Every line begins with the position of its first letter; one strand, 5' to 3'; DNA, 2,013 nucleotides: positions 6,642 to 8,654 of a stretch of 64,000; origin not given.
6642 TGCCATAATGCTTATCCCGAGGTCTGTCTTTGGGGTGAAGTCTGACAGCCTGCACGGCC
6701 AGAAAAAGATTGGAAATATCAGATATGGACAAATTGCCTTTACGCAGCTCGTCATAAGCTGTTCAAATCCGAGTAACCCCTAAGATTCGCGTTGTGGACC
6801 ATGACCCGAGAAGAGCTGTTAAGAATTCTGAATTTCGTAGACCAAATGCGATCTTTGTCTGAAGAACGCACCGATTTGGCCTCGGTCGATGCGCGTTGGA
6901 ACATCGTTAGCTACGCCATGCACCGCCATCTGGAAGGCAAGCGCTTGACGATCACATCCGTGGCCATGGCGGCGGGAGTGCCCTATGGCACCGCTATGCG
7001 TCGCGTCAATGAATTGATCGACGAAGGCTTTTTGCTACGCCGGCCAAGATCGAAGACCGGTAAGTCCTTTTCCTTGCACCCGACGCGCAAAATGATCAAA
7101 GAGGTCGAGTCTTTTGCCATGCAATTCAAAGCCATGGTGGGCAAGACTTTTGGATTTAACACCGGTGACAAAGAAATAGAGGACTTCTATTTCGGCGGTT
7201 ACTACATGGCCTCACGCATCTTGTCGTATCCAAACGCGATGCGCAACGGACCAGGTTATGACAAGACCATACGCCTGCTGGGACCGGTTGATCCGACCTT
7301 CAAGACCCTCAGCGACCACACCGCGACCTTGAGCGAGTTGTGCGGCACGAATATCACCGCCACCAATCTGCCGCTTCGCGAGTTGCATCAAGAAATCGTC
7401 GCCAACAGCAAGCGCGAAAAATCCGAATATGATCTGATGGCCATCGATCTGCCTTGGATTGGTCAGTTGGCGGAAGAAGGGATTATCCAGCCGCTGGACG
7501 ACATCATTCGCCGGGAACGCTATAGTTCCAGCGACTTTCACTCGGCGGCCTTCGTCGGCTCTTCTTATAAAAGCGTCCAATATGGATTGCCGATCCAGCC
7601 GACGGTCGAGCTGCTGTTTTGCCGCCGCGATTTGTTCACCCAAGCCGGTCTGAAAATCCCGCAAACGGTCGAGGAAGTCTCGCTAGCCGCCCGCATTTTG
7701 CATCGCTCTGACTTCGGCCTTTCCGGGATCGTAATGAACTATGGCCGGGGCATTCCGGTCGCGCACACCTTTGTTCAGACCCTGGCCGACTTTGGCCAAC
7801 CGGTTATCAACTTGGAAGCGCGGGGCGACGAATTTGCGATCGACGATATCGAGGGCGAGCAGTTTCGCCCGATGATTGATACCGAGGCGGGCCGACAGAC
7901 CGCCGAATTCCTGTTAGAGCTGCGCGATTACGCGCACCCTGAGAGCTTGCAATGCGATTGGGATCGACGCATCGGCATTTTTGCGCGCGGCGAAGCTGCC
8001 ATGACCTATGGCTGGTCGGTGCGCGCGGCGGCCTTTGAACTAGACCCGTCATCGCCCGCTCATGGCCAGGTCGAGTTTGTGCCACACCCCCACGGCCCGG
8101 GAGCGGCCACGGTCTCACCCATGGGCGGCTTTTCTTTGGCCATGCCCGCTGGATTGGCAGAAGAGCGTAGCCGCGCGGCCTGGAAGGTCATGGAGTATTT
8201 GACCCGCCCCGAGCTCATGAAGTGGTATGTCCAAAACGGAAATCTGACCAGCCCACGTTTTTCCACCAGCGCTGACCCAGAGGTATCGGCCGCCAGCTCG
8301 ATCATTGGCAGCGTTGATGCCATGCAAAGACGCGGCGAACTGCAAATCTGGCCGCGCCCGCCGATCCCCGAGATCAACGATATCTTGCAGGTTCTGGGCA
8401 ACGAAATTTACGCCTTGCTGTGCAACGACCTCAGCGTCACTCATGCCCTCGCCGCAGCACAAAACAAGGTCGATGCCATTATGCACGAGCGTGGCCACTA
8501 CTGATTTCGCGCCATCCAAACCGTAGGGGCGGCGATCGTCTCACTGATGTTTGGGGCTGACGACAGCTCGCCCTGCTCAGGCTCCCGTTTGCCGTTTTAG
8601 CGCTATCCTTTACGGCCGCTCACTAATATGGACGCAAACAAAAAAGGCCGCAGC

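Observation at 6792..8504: Cytoplasmic wHTH::ABC-type solute-binding-domain fusion, a candidate one-component sugar sensor beside a ribose-type ABC transporter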

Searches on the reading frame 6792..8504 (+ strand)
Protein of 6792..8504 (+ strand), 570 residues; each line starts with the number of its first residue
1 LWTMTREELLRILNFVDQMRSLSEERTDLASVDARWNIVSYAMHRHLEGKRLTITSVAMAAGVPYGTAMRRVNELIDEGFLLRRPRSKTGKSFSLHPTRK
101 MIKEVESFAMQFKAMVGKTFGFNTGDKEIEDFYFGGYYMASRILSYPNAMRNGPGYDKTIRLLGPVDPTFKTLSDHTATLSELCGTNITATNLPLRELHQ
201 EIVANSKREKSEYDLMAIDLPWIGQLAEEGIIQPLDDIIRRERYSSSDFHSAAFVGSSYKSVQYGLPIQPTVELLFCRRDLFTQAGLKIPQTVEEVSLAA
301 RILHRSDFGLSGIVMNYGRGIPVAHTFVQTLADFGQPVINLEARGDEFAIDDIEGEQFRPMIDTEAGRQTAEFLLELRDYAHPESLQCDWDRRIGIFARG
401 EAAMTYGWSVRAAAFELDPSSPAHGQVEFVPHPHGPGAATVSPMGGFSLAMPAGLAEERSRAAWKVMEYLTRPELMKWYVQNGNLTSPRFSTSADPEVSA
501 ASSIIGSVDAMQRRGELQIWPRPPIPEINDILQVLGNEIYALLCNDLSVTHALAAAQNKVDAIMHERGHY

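Call 3: search_protein_families(library=pfam, proteins=[window:6792-8504:+], max_evalue=1)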
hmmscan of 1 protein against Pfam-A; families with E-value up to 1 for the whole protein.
window:6792-8504:+ (570 aa): 6 families
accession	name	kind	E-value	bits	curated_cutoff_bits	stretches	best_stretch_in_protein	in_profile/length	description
PF01547.30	SBP_bac_1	-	1.1e-21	78.6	26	1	208-474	48-304/307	Bacterial extracellular solute-binding protein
PF13416.11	SBP_bac_8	-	2.3e-17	64.1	27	1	187-500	13-273/279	Bacterial extracellular solute-binding protein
PF09339.16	HTH_IclR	-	0.011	16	22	1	49-84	16-51/52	IclR helix-turn-helix domain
PF12802.13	MarR_2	-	0.036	14.7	27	1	44-86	15-55/61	MarR family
PF13412.12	HTH_24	-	0.094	12.7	21.9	1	51-80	17-46/48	Winged helix-turn-helix DNA-binding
PF01978.25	TrmB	-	0.14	12.5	25.6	1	50-87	21-58/68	Sugar-specific transcriptional regulator TrmB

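Call 4: search_protein_families(library=ncbifam, proteins=[window:6792-8504:+], max_evalue=1)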
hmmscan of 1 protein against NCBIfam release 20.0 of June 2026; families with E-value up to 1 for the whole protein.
window:6792-8504:+ (570 aa): 1 family
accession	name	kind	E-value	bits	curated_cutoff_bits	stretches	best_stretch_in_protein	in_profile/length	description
NF041840.1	rnfG_Methano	equivalog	0.0068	16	230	1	98-174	45-117/189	Rnf electron transport complex subunit RnfG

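Call 6: find_homologous_proteins(query=window:6792-8504:+)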
Query window:6792-8504:+ (570 aa): 355 proteins with E <= 0.001 among 8000 candidates; the best 120 are listed.
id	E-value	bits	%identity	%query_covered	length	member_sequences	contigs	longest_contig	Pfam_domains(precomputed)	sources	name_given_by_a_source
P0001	0.0e+0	1295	100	99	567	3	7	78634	PF13416.12,PF01547.31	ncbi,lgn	-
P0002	8.5e-297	1004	75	99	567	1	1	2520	PF13416.12,PF01547.31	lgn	-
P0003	1.5e-292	990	74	99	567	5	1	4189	PF13416.12,PF01547.31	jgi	jgi:multiple sugar transport system substrate-binding protein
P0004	7.8e-288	974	74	99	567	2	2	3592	PF13416.12,PF01547.31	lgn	-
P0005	1.3e-284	963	72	99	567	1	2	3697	PF13416.12,PF01547.31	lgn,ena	-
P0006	5.8e-282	955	71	99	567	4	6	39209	PF13416.12,PF01547.31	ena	-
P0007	1.7e-280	950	71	99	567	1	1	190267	PF13416.12,PF01547.31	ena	-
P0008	9.3e-279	944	71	99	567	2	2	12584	PF13416.12,PF01547.31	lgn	-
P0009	2.4e-278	943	71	99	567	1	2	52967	PF13416.12,PF01547.31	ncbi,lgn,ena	-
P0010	1.1e-277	941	70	99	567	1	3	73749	PF13416.12,PF01547.31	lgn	-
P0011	5.3e-277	938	70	99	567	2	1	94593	PF13416.12,PF01547.31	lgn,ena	-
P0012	1.1e-276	937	70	99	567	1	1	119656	PF13416.12,PF01547.31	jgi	jgi:multiple sugar transport system substrate-binding protein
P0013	1.5e-276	937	71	99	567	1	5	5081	PF13416.12,PF01547.31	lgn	-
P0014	1.7e-276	937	70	99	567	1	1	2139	PF13416.12,PF01547.31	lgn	-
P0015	5.6e-276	935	71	99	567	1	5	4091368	PF13416.12,PF01547.31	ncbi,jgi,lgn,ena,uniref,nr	ncbi:extracellular solute-binding protein [Marivita sp. XM-24bin2]|jgi:multiple sugar transport syst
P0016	6.7e-276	935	69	99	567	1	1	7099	PF13416.12,PF01547.31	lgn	-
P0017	1.0e-275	934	71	99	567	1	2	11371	PF13416.12,PF01547.31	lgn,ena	-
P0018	1.3e-275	934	70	99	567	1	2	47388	PF13416.12,PF01547.31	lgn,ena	-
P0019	2.5e-275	933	70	99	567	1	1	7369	PF13416.12,PF01547.31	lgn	-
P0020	3.4e-275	932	70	99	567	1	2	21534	PF13416.12,PF01547.31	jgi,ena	-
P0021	3.5e-275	932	69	99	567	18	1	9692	PF13416.12,PF01547.31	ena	-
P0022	3.8e-275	932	69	99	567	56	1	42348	PF13416.12,PF01547.31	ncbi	-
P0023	4.6e-275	932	70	99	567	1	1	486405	PF13416.12,PF01547.31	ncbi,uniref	ncbi:extracellular solute-binding protein [Rhodovulum sp. YNF3179]|uniref:extracellular solute-bindi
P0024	9.6e-275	931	71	99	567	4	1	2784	PF13416.12,PF01547.31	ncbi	-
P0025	1.8e-274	930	71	99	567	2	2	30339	PF13416.12,PF01547.31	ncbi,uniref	ncbi:extracellular solute-binding protein [Thalassovita aquimarina]|uniref:extracellular solute-bind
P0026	2.4e-274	930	69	99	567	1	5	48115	PF13416.12,PF01547.31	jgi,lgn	jgi:multiple sugar transport system substrate-binding protein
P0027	3.5e-274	929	70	99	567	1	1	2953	PF13416.12,PF01547.31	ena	-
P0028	8.1e-274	928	69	99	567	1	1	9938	PF13416.12,PF01547.31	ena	-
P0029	8.8e-274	928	69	99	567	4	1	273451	PF13416.12,PF01547.31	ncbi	ncbi:extracellular solute-binding protein [Roseivivax sp.]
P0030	9.2e-274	928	69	99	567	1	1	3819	PF13416.12,PF01547.31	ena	-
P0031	2.3e-273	926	69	99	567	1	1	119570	PF13416.12,PF01547.31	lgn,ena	-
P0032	2.3e-273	926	70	99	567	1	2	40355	PF13416.12,PF01547.31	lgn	-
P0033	8.3e-273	924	69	99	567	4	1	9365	PF13416.12,PF01547.31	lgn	-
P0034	1.8e-272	923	69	99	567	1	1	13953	PF13416.12,PF01547.31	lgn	-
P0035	3.2e-272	923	69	99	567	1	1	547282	PF13416.12,PF01547.31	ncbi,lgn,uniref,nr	ncbi:extracellular solute-binding protein [Boseongicola aestuarii]|uniref:Bacterial extracellular so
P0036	5.8e-272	922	70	100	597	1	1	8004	PF13416.12,PF01547.31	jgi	jgi:multiple sugar transport system substrate-binding protein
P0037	5.9e-272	922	69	99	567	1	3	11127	PF13416.12,PF01547.31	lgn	-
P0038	6.3e-272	922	68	99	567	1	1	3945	PF13416.12,PF01547.31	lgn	-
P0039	1.1e-271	921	68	99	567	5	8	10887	PF13416.12,PF01547.31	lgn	-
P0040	1.4e-271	920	69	99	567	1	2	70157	PF13416.12,PF01547.31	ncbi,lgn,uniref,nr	ncbi:carbohydrate ABC transporter substrate-binding protein (CUT1 family) [Rhodovulum imhoffii]|unir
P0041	1.8e-271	920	69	99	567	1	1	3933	PF13416.12,PF01547.31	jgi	jgi:multiple sugar transport system substrate-binding protein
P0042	7.3e-271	918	69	99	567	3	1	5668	PF13416.12,PF01547.31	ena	-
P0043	9.8e-271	918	69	99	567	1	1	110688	PF13416.12,PF01547.31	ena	-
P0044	1.5e-270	917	69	99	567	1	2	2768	PF13416.12,PF01547.31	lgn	-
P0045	2.6e-270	916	69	99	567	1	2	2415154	PF13416.12,PF01547.31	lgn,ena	-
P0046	3.6e-270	916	69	99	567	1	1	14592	PF13416.12,PF01547.31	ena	-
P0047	4.9e-270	915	69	99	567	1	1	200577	PF13416.12,PF01547.31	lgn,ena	-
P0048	9.1e-270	914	69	99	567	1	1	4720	PF13416.12,PF01547.31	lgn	-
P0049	9.4e-270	914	68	99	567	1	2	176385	PF13416.12,PF01547.31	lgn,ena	-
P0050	9.5e-270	914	69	99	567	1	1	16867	PF13416.12,PF01547.31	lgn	-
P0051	1.3e-269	914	68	99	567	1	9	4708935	PF13416.12,PF01547.31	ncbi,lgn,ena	-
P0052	1.8e-269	913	69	99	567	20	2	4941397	PF13416.12,PF01547.31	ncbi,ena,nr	ncbi:MAG: extracellular solute-binding protein [Boseongicola sp. SB0673_bin_14]|nr:extracellular sol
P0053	1.8e-269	913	68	99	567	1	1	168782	PF13416.12,PF01547.31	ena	-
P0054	1.8e-269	913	68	99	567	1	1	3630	PF13416.12,PF01547.31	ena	-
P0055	2.4e-269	913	69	99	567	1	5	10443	PF13416.12,PF01547.31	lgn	-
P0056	4.3e-269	912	68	99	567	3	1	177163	PF13416.12,PF01547.31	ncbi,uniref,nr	ncbi:extracellular solute-binding protein [Ovoidimarina sediminis]|uniref:extracellular solute-bindi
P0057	4.6e-269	912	69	99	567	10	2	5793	PF13416.12,PF01547.31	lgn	-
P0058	4.7e-269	912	68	99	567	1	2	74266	PF13416.12,PF01547.31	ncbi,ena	-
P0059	4.8e-269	912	68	99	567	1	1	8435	PF13416.12,PF01547.31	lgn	-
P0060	2.2e-268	910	67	99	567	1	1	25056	PF13416.12,PF01547.31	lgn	-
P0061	2.2e-268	910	68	99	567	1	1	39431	PF13416.12,PF01547.31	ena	-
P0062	4.4e-268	909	69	99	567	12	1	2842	PF13416.12,PF01547.31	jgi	jgi:multiple sugar transport system substrate-binding protein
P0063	5.8e-268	908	68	99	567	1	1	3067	PF13416.12,PF01547.31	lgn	-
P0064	6.1e-268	908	68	99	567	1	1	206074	PF13416.12,PF01547.31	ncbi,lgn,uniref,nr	ncbi:ABC transporter substrate-binding protein [Pseudophaeobacter flagellatus]|uniref:ABC transporte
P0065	1.1e-267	907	68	99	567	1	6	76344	PF13416.12,PF01547.31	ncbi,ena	-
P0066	4.0e-267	906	68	99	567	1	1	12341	PF13416.12,PF01547.31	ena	-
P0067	7.9e-267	905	68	99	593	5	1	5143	PF13416.12,PF01547.31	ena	-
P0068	1.3e-266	904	68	99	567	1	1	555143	PF13416.12,PF01547.31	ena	-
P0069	1.3e-266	904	67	99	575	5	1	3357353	PF13416.12,PF01547.31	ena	-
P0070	1.6e-266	904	67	99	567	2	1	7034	PF13416.12,PF01547.31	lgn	-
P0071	2.3e-266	903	69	99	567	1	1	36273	PF13416.12,PF01547.31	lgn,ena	-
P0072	4.2e-266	902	68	99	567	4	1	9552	PF13416.12,PF01547.31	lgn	-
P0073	5.3e-266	902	68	99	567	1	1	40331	PF13416.12,PF01547.31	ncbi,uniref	ncbi:ABC transporter substrate-binding protein [Thioclava sp. 15-R06ZXC-3]|uniref:ABC transporter su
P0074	5.3e-266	902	69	99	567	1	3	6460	PF13416.12,PF01547.31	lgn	-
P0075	6.2e-266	902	68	99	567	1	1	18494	PF13416.12,PF01547.31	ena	-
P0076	8.8e-266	901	68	99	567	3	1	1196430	PF13416.12,PF01547.31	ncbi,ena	-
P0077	9.0e-266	901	67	99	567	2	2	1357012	PF13416.12,PF01547.31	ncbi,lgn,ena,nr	ncbi:MAG: extracellular solute-binding protein [Paracoccaceae bacterium]|nr:extracellular solute-bin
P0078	4.2e-265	899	67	99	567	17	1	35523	PF13416.12,PF01547.31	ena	-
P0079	4.5e-265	899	68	99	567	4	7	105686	PF13416.12,PF01547.31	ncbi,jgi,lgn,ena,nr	ncbi:MAG: multiple sugar transport system substrate-binding protein [Rhodobacteraceae bacterium HLUC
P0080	1.0e-264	898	68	99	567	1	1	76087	PF13416.12,PF01547.31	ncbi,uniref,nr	ncbi:ABC transporter substrate-binding protein [Roseivivax halodurans JCM 10272]|uniref:ABC transpor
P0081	1.3e-264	897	68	99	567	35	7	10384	PF13416.12,PF01547.31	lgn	-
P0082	2.6e-264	896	66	99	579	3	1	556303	PF13416.12,PF01547.31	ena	-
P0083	4.1e-264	896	68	99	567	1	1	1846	PF13416.12,PF01547.31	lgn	-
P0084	5.5e-264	895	68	99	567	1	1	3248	PF13416.12,PF01547.31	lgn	-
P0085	5.5e-264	895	68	99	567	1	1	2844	PF13416.12,PF01547.31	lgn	-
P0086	1.5e-263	894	67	99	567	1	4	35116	PF13416.12,PF01547.31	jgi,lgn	jgi:multiple sugar transport system substrate-binding protein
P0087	1.7e-263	894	67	99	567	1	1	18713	PF13416.12,PF01547.31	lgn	-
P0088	2.5e-263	893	68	99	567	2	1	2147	PF13416.12,PF01547.31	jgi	-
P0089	2.6e-263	893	66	99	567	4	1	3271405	PF13416.12,PF01547.31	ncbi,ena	-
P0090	2.6e-263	893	68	99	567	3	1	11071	PF13416.12,PF01547.31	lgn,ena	-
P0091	2.8e-263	893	67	99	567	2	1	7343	PF13416.12,PF01547.31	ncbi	-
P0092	5.3e-263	892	66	99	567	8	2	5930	PF13416.12,PF01547.31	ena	-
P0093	5.7e-263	892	67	99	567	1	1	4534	PF13416.12,PF01547.31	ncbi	-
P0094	1.1e-262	891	67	99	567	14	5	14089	PF13416.12,PF01547.31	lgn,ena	-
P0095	1.4e-262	891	67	99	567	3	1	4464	PF13416.12,PF01547.31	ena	-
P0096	1.7e-262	890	66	99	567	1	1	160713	PF13416.12,PF01547.31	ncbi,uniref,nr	ncbi:ABC transporter substrate-binding protein [Palleronia caenipelagi]|uniref:Extracellular solute-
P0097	1.9e-262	890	66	99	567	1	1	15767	PF13416.12,PF01547.31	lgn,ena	-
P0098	2.5e-262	890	66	99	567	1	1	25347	PF13416.12,PF01547.31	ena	-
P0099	3.5e-262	889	66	99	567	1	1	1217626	PF13416.12,PF01547.31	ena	-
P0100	3.9e-262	889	68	99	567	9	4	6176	PF13416.12,PF01547.31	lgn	-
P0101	8.0e-262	888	66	99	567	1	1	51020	PF13416.12,PF01547.31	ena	-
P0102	1.3e-261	888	67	99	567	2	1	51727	PF13416.12,PF01547.31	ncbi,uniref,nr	ncbi:extracellular solute-binding protein [Halovulum dunhuangense]|uniref:Extracellular solute-bindi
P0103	1.8e-261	887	68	99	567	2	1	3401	PF13416.12,PF01547.31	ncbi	-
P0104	1.8e-261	887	67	99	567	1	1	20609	PF13416.12,PF01547.31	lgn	-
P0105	2.0e-261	887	66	99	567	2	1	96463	PF13416.12,PF01547.31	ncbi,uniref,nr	ncbi:extracellular solute-binding protein [Loktanella sp. IMCC34160]|uniref:extracellular solute-bin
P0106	2.4e-261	887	67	99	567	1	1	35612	PF13416.12,PF01547.31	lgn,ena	-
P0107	4.3e-261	886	66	99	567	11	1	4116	PF13416.12,PF01547.31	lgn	-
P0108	4.7e-261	886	68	99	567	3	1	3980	PF13416.12,PF01547.31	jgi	-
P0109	5.5e-261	885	66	99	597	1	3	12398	PF13416.12,PF01547.31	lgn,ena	-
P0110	5.6e-261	885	65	99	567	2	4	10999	PF13416.12,PF01547.31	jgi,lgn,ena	-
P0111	7.0e-261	885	67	99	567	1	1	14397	PF13416.12,PF01547.31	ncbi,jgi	-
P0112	1.7e-260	884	66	99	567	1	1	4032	PF13416.12,PF01547.31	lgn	-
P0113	1.9e-260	884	67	99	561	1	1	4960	PF13416.12,PF01547.31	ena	-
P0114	2.4e-260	883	66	99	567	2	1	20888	PF13416.12,PF01547.31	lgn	-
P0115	4.4e-260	882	65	99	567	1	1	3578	PF13416.12,PF01547.31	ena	-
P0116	5.8e-260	882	66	99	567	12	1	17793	PF13416.12,PF01547.31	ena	-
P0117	1.1e-259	881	71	92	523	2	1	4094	PF13416.12,PF01547.31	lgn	-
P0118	1.1e-259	881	67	99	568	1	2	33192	PF13416.12,PF01547.31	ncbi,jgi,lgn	jgi:multiple sugar transport system substrate-binding protein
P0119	3.7e-259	879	66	99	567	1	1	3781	PF13416.12,PF01547.31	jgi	jgi:multiple sugar transport system substrate-binding protein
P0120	1.1e-258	878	67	99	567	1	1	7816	PF13416.12,PF01547.31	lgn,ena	-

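Call 8: find_encoding_contigs(protein=P0001, flank=10000, max_places=3)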
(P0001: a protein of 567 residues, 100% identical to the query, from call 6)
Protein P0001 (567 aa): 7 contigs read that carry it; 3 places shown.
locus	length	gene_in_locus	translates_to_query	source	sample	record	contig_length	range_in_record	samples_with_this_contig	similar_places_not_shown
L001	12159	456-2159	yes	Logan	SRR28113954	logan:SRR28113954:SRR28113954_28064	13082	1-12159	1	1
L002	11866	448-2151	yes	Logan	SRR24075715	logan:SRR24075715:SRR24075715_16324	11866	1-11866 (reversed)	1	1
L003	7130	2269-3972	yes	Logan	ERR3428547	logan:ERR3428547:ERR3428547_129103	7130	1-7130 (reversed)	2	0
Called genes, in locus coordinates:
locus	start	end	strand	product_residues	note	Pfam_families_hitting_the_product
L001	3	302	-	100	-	?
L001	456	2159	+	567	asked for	PF13416:SBP_bac_8, PF01547:SBP_bac_1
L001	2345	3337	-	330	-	PF00532:Peripla_BP_1, PF13377:Peripla_BP_3 (faint), PF13407:Peripla_BP_4, PF13458:Peripla_BP_6 (faint)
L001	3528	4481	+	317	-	PF02653:BPD_transp_2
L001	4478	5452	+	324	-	PF02653:BPD_transp_2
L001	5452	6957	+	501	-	PF00005:ABC_tran, PF13304:AAA_21 (faint), PF00005:ABC_tran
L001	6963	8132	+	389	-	PF01408:GFO_IDH_MocA, PF02894:GFO_IDH_MocA_C, PF22725:GFO_IDH_MocA_C3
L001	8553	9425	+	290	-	PF00528:BPD_transp_1 (weak)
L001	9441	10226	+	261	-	PF00528:BPD_transp_1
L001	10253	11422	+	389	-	PF01547:SBP_bac_1, PF13416:SBP_bac_8, PF13343:SBP_bac_6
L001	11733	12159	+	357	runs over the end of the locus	PF00005:ABC_tran, PF13304:AAA_21 (faint), PF08402:TOBE_2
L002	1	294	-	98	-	?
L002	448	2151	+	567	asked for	PF13416:SBP_bac_8, PF01547:SBP_bac_1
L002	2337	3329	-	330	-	PF00532:Peripla_BP_1, PF13377:Peripla_BP_3 (faint), PF13407:Peripla_BP_4, PF13458:Peripla_BP_6 (faint)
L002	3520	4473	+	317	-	PF02653:BPD_transp_2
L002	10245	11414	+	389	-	PF01547:SBP_bac_1, PF13416:SBP_bac_8, PF13343:SBP_bac_6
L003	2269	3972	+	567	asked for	PF13416:SBP_bac_8, PF01547:SBP_bac_1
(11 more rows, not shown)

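Call 9: find_encoding_contigs(protein=P0035, flank=10000, max_places=2)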
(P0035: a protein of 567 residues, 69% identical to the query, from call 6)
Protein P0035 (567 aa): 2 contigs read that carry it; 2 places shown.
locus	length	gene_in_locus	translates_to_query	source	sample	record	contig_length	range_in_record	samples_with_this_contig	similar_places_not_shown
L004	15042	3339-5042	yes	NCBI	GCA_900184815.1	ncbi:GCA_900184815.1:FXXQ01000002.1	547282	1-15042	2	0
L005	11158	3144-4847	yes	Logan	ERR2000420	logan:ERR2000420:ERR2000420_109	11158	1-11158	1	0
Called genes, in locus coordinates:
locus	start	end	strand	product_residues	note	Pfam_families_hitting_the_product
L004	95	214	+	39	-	-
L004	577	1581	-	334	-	PF01408:GFO_IDH_MocA, PF02894:GFO_IDH_MocA_C, PF22725:GFO_IDH_MocA_C3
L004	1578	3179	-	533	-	PF00732:GMC_oxred_N, PF00890:FAD_binding_2 (faint), PF01266:DAO (faint), PF05199:GMC_oxred_C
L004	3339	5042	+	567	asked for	PF13416:SBP_bac_8, PF01547:SBP_bac_1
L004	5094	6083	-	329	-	PF00532:Peripla_BP_1, PF13377:Peripla_BP_3 (faint), PF13458:Peripla_BP_6 (faint), PF13407:Peripla_BP_4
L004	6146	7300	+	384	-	PF02653:BPD_transp_2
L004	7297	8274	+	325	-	PF02653:BPD_transp_2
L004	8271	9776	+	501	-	PF00005:ABC_tran, PF13304:AAA_21 (faint), PF00005:ABC_tran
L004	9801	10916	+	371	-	PF01408:GFO_IDH_MocA, PF22685:Gal80p_C-like (weak), PF22725:GFO_IDH_MocA_C3, PF02894:GFO_IDH_MocA_C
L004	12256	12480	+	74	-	-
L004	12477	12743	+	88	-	-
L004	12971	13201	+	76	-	-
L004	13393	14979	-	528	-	PF00486:Trans_reg_C, PF07719:TPR_2 (faint), PF13181:TPR_8 (faint), PF13414:TPR_11 (faint), PF13428:TPR_14 (faint), PF13432:TPR_16 (faint), PF14559:TPR_19 (faint), PF23914:TPR_CcmH_CycH (weak), +4 more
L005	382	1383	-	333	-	PF01408:GFO_IDH_MocA, PF02894:GFO_IDH_MocA_C, PF22725:GFO_IDH_MocA_C3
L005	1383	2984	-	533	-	PF00732:GMC_oxred_N, PF00890:FAD_binding_2 (faint), PF01266:DAO (faint), PF05199:GMC_oxred_C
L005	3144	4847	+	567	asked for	PF13416:SBP_bac_8, PF01547:SBP_bac_1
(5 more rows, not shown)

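Call 10: find_encoding_contigs(protein=P0064, flank=10000, max_places=2)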
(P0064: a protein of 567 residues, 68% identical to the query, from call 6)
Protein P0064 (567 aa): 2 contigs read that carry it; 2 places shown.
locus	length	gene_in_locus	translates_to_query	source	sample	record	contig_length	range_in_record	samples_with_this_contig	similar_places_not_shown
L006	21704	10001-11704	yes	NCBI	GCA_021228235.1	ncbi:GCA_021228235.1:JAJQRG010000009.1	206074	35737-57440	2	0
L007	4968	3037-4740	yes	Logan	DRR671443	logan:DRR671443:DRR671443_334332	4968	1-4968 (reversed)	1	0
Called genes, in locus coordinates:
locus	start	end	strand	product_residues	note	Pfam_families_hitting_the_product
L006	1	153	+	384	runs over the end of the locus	PF01103:Omp85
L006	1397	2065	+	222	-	-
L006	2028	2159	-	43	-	-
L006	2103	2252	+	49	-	-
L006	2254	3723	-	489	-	PF00501:AMP-binding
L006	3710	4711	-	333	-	-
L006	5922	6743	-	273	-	PF00589:Phage_integrase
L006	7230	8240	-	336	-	PF01408:GFO_IDH_MocA, PF02894:GFO_IDH_MocA_C, PF22725:GFO_IDH_MocA_C3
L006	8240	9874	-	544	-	PF00732:GMC_oxred_N, PF00890:FAD_binding_2 (faint), PF05199:GMC_oxred_C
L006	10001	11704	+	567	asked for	PF13416:SBP_bac_8, PF01547:SBP_bac_1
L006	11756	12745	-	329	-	PF00532:Peripla_BP_1, PF13458:Peripla_BP_6 (weak), PF13407:Peripla_BP_4, PF13377:Peripla_BP_3 (weak)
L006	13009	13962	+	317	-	PF02653:BPD_transp_2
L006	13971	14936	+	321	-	PF02653:BPD_transp_2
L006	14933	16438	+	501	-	PF00005:ABC_tran, PF13555:AAA_29 (faint), PF13304:AAA_21 (faint), PF00005:ABC_tran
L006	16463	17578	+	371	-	PF01408:GFO_IDH_MocA, PF22685:Gal80p_C-like, PF22725:GFO_IDH_MocA_C3, PF02894:GFO_IDH_MocA_C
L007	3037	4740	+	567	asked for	PF13416:SBP_bac_8, PF01547:SBP_bac_1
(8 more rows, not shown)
